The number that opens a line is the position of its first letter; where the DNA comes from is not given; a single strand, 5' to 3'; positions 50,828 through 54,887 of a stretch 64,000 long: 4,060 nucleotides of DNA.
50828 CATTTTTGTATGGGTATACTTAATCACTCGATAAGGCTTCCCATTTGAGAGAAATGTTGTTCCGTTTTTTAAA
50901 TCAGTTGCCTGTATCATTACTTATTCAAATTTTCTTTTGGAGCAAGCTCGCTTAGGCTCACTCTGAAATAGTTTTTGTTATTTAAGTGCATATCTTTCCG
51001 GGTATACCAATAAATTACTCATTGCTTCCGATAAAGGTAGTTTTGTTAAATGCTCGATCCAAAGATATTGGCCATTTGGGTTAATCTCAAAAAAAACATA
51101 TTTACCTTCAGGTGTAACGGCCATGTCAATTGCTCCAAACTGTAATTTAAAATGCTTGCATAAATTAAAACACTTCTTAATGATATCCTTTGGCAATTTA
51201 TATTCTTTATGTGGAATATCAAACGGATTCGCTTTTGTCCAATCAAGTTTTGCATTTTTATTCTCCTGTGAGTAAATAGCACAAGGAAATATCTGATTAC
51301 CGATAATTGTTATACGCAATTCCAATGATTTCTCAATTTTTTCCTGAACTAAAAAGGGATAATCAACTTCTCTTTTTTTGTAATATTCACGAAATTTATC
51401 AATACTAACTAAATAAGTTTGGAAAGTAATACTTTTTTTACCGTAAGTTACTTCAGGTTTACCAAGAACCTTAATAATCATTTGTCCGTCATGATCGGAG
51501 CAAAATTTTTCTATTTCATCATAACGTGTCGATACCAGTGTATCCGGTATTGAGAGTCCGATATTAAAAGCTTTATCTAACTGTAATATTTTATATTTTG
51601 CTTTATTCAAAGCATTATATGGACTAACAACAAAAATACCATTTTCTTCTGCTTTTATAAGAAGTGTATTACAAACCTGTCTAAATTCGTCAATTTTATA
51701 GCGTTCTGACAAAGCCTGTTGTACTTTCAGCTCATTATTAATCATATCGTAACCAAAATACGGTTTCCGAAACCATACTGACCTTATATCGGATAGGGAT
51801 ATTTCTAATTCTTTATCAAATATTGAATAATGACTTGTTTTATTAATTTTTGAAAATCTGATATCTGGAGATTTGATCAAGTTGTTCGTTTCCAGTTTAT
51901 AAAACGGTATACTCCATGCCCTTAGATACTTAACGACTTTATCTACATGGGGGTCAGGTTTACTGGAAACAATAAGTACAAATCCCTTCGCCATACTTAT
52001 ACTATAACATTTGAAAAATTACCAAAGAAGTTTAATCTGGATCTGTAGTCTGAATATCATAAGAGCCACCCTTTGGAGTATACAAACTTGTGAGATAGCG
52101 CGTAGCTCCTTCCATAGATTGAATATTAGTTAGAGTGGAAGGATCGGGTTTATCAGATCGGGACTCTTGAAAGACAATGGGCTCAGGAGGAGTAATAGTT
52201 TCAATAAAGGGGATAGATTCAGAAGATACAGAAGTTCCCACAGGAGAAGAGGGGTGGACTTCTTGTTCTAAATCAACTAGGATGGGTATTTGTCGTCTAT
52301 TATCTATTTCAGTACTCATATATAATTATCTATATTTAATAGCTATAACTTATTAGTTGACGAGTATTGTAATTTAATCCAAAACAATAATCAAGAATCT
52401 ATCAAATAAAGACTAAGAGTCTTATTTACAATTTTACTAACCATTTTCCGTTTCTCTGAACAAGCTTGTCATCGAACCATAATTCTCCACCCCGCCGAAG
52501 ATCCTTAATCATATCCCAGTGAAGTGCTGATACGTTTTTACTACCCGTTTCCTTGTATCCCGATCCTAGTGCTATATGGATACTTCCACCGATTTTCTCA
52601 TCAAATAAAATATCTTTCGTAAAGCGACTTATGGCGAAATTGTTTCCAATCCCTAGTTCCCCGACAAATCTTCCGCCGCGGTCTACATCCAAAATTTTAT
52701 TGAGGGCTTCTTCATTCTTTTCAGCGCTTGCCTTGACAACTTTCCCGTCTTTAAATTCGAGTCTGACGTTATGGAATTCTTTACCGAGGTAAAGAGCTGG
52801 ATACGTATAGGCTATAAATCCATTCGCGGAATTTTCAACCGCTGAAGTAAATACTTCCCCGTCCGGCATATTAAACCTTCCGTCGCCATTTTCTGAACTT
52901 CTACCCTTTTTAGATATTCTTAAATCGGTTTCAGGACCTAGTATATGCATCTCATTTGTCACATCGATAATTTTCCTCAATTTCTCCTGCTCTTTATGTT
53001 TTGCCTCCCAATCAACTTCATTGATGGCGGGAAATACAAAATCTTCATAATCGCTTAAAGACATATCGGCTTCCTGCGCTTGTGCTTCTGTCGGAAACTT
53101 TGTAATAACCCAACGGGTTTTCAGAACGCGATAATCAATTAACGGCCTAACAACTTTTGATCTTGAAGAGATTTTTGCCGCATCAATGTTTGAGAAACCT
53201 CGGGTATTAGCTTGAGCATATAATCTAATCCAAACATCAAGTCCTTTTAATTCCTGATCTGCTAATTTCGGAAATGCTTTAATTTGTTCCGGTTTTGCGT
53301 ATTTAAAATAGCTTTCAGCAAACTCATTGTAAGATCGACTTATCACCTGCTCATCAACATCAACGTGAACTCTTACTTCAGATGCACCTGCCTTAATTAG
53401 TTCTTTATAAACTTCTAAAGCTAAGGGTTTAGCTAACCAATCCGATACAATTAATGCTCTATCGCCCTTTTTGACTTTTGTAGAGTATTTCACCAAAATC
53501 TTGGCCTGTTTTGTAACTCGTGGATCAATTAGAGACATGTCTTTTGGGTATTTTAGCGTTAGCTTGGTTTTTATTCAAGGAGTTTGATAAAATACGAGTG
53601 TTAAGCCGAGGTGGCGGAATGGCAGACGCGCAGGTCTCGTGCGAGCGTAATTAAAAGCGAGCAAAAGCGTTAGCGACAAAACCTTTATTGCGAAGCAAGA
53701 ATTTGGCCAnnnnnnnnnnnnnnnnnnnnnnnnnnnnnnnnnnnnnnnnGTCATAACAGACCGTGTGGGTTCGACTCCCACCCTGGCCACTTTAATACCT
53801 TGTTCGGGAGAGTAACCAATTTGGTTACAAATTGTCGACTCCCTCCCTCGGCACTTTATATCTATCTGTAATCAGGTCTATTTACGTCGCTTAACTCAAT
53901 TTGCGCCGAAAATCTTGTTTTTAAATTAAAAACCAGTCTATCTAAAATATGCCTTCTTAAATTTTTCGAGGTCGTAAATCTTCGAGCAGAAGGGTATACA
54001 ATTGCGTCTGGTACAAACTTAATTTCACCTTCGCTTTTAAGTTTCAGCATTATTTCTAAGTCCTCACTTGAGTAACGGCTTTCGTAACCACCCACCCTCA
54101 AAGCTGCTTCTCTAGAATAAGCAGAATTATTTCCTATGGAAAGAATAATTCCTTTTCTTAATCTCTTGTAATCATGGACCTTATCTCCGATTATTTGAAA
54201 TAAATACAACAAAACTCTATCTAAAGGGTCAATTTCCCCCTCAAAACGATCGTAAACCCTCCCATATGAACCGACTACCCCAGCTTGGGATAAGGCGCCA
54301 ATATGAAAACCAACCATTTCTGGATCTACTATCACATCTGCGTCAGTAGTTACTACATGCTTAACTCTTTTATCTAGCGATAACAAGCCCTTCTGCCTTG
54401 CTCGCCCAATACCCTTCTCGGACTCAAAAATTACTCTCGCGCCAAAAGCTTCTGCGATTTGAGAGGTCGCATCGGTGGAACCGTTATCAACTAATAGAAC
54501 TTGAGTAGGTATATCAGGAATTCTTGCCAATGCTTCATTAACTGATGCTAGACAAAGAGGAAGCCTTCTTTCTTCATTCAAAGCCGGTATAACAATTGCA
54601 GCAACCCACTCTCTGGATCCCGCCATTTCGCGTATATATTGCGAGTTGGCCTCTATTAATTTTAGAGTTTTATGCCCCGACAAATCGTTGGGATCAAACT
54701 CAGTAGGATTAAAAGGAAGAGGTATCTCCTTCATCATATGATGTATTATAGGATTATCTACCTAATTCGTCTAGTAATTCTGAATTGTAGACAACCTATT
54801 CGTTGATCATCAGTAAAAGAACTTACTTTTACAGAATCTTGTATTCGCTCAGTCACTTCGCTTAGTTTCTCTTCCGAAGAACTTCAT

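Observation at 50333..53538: Graspetide (microviridin-type RiPP) cassette: precursor-like ORF + MdnC-family ATP-grasp macrocyclase, flanked by an M29 aminopeptidase and efp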

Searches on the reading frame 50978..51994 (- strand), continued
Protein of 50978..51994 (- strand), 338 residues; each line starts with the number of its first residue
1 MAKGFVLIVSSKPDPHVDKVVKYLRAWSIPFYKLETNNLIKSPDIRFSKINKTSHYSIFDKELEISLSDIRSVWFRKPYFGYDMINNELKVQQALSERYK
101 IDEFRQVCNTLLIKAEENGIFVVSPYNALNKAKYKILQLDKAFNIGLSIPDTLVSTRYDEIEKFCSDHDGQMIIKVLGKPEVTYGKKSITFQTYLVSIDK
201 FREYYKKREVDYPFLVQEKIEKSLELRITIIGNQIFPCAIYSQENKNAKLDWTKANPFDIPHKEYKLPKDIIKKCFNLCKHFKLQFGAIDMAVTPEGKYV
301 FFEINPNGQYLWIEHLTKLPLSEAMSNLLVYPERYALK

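Call 47: fold_search(model_id=the predicted structure, library=pdb)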
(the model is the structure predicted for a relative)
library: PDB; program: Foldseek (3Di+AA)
matches with E <= 10: 1220; with E <= 0.001: 716
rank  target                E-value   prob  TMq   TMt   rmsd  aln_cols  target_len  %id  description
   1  5ig9_A                6.8e-28  1.00  0.79  0.84   5.0       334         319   28  Crystal structure of macrocyclase MdnC bound with precursor peptide MdnA from Microcystis aeruginosa MRC (released 2016-09-21)
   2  5ig9_G                1.0e-26  1.00  0.78  0.84   4.8       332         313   27  Crystal structure of macrocyclase MdnC bound with precursor peptide MdnA from Microcystis aeruginosa MRC (released 2016-09-21)
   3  7m4s_B                1.1e-26  1.00  0.80  0.85   3.6       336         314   25  Crystal structure of macrocyclase AMdnB from Anabaena sp. PCC 7120 (released 2021-11-03)
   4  5ig9_E                1.1e-26  1.00  0.77  0.83   5.1       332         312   27  Crystal structure of macrocyclase MdnC bound with precursor peptide MdnA from Microcystis aeruginosa MRC (released 2016-09-21)
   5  7mgv_A                1.8e-26  1.00  0.79  0.80   4.9       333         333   27  Chryseobacterium gregarium RiPP-associated ATP-grasp ligase in complex with ADP, and a leader and core peptide (released 2021-06-23)
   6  5ig9_D                1.9e-26  1.00  0.79  0.86   3.3       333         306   28  Crystal structure of macrocyclase MdnC bound with precursor peptide MdnA from Microcystis aeruginosa MRC (released 2016-09-21)
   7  5ig9_H                2.0e-26  1.00  0.79  0.85   3.6       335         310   26  Crystal structure of macrocyclase MdnC bound with precursor peptide MdnA from Microcystis aeruginosa MRC (released 2016-09-21)
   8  5ig9_C                3.4e-26  1.00  0.78  0.84   4.5       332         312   28  Crystal structure of macrocyclase MdnC bound with precursor peptide MdnA from Microcystis aeruginosa MRC (released 2016-09-21)
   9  7m4s_A                4.1e-26  1.00  0.80  0.87   4.0       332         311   24  Crystal structure of macrocyclase AMdnB from Anabaena sp. PCC 7120 (released 2021-11-03)
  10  5ig9_B                2.0e-25  1.00  0.78  0.86   3.3       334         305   27  Crystal structure of macrocyclase MdnC bound with precursor peptide MdnA from Microcystis aeruginosa MRC (released 2016-09-21)
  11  5ig9_F                6.8e-25  1.00  0.80  0.89   2.8       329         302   27  Crystal structure of macrocyclase MdnC bound with precursor peptide MdnA from Microcystis aeruginosa MRC (released 2016-09-21)
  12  7m4s_C                3.6e-24  1.00  0.70  0.79   6.0       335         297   24  Crystal structure of macrocyclase AMdnB from Anabaena sp. PCC 7120 (released 2021-11-03)
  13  9bou_A                3.8e-24  1.00  0.75  0.85   4.0       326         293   21  Crystal structure of ATP-grasp ligase PruB from Streptomyces coelicolor A3(2) (released 2024-12-18)
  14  7m4s_D                1.8e-23  1.00  0.74  0.85   3.6       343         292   24  Crystal structure of macrocyclase AMdnB from Anabaena sp. PCC 7120 (released 2021-11-03)
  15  9bou_B                3.2e-22  1.00  0.73  0.86   4.5       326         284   21  Crystal structure of ATP-grasp ligase PruB from Streptomyces coelicolor A3(2) (released 2024-12-18)
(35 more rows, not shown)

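Call 48: find_encoding_contigs(protein=P0002, flank=3000, max_places=1)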
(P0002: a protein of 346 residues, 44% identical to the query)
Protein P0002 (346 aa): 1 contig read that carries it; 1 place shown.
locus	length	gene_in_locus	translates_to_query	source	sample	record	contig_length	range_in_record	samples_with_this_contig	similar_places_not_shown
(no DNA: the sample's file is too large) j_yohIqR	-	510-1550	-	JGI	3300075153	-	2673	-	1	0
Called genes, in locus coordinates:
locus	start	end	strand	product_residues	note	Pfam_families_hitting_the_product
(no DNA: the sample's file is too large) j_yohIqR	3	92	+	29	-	?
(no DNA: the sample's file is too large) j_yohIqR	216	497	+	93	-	-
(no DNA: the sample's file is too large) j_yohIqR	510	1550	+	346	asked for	-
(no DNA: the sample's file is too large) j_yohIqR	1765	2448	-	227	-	-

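Call 49: find_encoding_contigs(protein=P0004, flank=3000, max_places=1)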
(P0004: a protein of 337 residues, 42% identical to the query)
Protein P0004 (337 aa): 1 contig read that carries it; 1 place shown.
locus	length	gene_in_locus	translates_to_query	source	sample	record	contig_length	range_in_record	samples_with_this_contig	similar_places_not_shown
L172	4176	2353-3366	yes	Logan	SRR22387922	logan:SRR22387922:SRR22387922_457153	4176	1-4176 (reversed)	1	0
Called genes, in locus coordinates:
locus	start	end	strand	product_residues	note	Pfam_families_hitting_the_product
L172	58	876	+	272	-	PF00687:Ribosomal_L1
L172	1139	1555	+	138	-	PF13173:AAA_14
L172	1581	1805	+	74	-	PF08279:HTH_11 (weak), PF13635:DUF4143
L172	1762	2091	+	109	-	PF13635:DUF4143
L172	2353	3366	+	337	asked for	PF21068:ATPgraspMvdD (weak)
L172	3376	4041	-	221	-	PF13189:Cytidylate_kin2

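Call 50: find_encoding_contigs(protein=P0009, flank=3000, max_places=1)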
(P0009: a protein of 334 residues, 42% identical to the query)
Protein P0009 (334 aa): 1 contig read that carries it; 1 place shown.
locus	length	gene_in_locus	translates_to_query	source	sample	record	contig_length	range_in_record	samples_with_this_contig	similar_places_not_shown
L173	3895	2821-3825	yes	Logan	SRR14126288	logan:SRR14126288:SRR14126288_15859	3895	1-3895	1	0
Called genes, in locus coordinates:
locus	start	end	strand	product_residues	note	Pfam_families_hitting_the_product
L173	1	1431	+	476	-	?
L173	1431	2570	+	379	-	PF00704:Glyco_hydro_18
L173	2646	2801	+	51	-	-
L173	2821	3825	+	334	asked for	-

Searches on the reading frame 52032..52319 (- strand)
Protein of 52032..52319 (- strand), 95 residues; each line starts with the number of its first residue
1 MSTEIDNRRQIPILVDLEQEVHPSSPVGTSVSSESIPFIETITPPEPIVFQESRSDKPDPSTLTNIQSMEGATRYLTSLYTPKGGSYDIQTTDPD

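Call 3: search_protein_families(library=pfam, proteins=[window:52032-52319:-], max_evalue=0.1)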
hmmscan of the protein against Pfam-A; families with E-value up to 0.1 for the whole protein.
window:52032-52319:- (95 aa): 0 families

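Call 4: search_protein_families(library=ncbifam, proteins=[window:52032-52319:-], max_evalue=0.1)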
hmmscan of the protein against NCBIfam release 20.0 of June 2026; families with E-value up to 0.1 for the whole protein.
window:52032-52319:- (95 aa): 0 families

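Call 39: find_homologous_proteins(query=window:52032-52319:-, max_evalue=10)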
Query window:52032-52319:- (95 aa): 2 proteins with E <= 10 among 2 candidates.
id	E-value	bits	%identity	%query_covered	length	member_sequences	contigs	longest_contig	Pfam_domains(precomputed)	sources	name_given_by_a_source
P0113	7.3e-54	197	100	100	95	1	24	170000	-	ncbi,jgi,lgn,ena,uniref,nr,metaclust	ncbi:hypothetical protein A2715_01845 [Candidatus Woesebacteria bacterium RIFCSPHIGHO2_01_FULL_39_32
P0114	3.0e-31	125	100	66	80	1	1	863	-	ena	-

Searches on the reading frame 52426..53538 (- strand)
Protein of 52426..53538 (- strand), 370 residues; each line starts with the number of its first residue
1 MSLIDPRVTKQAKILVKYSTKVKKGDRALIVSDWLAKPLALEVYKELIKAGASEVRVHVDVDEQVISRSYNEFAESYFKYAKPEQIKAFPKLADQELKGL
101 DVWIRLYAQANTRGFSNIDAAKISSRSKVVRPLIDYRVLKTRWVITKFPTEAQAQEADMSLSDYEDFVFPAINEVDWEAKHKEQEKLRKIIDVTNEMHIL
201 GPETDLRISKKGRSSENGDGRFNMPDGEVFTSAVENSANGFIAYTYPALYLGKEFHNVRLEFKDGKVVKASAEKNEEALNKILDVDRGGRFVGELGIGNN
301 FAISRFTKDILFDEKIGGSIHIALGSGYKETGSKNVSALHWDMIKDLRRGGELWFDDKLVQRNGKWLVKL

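Call 3: search_protein_families(library=pfam, proteins=[window:52426-53538:-], max_evalue=0.1)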
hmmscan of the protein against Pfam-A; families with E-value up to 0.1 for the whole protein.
window:52426-53538:- (370 aa): 2 families
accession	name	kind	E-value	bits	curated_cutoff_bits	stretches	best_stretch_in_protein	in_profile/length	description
PF02073.20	Peptidase_M29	-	4.2e-65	220.6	27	1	6-349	3-386/406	Thermophilic metalloprotease (M29)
PF10344.16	Hobbit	-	0.035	11.6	24.5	1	103-217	419-534/2372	Hobbit/FMP27/BTLP2 family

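Call 4: search_protein_families(library=ncbifam, proteins=[window:52426-53538:-], max_evalue=0.1)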
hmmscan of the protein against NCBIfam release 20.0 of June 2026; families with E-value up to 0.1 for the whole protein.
window:52426-53538:- (370 aa): 1 family
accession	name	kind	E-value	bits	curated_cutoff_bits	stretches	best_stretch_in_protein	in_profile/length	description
NF001204.0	PRK00166.1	equivalog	0.083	12.2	176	0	140-216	124-202/276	symmetrical bis(5'-nucleosyl)-tetraphosphatase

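Call 53: find_homologous_proteins(query=window:52426-53538:-, max_evalue=1e-60)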
Query window:52426-53538:- (370 aa): 5594 proteins with E <= 1e-60 among 8000 candidates; the best 120 are listed.
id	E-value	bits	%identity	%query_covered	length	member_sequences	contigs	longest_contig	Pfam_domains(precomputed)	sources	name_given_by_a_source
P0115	4.0e-231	785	100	95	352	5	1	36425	PF02073.21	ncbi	ncbi:hypothetical protein A3F01_02680, partial [Candidatus Woesebacteria bacterium RIFCSPHIGHO2_12_F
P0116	1.2e-200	685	79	100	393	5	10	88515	PF02073.21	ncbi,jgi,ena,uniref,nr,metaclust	ncbi:hypothetical protein A2714_02035 [Candidatus Woesebacteria bacterium RIFCSPHIGHO2_01_FULL_38_9]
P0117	6.7e-200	682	80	100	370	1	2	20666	PF02073.21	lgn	-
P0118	1.6e-199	681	80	100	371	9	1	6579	PF02073.21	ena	-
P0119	1.8e-198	677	80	100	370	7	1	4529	PF02073.21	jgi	-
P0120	2.2e-196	671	79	100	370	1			PF02073.21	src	-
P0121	1.6e-194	664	79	100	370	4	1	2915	PF02073.21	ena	-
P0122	2.5e-194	664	78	100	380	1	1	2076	PF02073.21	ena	-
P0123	6.1e-194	662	78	100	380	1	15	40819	PF02073.21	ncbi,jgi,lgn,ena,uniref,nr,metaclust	ncbi:hypothetical protein A2955_04145 [Candidatus Woesebacteria bacterium RIFCSPLOWO2_01_FULL_37_19]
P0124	8.3e-194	662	78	100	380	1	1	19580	PF02073.21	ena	-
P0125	1.4e-193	661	77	100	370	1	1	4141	PF02073.21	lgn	-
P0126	1.2e-192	658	77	100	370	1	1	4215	PF02073.21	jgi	-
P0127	1.8e-192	658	77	100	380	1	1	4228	PF02073.21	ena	-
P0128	3.4e-184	630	76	99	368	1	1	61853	PF02073.21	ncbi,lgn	-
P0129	4.2e-183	627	73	100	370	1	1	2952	PF02073.21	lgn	-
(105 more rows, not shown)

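Call 54: find_encoding_contigs(protein=P0116, flank=6000, max_places=1)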
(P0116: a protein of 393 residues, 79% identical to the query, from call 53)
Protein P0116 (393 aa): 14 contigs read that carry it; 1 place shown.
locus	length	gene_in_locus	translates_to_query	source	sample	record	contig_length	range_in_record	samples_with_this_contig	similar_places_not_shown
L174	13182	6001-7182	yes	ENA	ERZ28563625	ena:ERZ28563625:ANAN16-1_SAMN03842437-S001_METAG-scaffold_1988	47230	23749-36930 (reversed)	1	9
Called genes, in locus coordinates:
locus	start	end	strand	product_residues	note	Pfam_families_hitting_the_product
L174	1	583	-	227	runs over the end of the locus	PF13847:Methyltransf_31, PF08241:Methyltransf_11, PF08242:Methyltransf_12, PF13649:Methyltransf_25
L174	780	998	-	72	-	-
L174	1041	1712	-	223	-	-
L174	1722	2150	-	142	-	-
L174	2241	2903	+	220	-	PF13483:Lactamase_B_3, PF12706:Lactamase_B_2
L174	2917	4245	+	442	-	PF00772:DnaB, PF13481:AAA_25, PF03796:DnaB_C, PF06745:ATPase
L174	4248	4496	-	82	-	-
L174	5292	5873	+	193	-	PF01371:Trp_repressor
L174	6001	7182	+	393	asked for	PF02073:Peptidase_M29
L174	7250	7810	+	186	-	PF08207:EFP_N, PF01132:EFP, PF09285:Elong-fact-P_C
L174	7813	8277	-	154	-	-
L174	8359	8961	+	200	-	-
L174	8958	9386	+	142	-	PF01258:zf-dskA_traR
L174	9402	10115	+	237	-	PF00849:PseudoU_synth_2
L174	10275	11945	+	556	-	PF00999:Na_H_Exchanger, PF02254:TrkA_N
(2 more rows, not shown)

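Call 55: find_encoding_contigs(protein=P0123, flank=6000, max_places=1)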
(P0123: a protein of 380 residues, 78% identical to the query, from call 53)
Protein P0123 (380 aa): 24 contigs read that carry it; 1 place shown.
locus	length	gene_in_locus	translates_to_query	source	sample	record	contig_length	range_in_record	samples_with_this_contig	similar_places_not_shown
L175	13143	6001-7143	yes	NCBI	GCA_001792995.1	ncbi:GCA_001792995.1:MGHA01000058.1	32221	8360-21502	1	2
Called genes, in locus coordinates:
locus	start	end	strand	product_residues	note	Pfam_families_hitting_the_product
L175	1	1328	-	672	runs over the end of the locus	-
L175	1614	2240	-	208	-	-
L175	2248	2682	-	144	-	-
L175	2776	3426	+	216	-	PF13483:Lactamase_B_3, PF12706:Lactamase_B_2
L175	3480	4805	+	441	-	PF00772:DnaB, PF13481:AAA_25, PF03796:DnaB_C, PF06745:ATPase (weak)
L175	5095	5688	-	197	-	-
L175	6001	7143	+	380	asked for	PF02073:Peptidase_M29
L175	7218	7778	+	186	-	PF08207:EFP_N, PF01132:EFP, PF09285:Elong-fact-P_C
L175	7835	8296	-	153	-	-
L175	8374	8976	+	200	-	-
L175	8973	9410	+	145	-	PF01258:zf-dskA_traR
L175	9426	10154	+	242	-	PF00849:PseudoU_synth_2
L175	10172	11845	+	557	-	PF00999:Na_H_Exchanger, PF02254:TrkA_N, PF21799:MurD-like_N (weak)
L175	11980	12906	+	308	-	-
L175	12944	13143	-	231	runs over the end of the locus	PF14559:TPR_19 (weak)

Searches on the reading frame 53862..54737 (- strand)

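Call 3: search_protein_families(library=pfam, proteins=[window:53862-54737:-], max_evalue=0.1)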
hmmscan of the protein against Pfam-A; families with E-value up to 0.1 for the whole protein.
window:53862-54737:- (291 aa): 4 families
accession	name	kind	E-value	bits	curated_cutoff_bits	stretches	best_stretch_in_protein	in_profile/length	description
PF00535.33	Glycos_transf_2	-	9.2e-20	71.7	23.3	1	48-212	2-164/168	Glycosyl transferase family 2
PF13641.12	Glyco_tranf_2_3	-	1.8e-08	35.1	27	1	47-250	4-212/230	Glycosyltransferase like family 2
PF13632.12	Glyco_trans_2_3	-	0.003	17.8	27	1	192-262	64-135/198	Glycosyl transferase family group 2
PF10111.15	Glyco_tranf_2_2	-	0.029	14.3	27.3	0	197-248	160-215/276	Glycosyltransferase like family 2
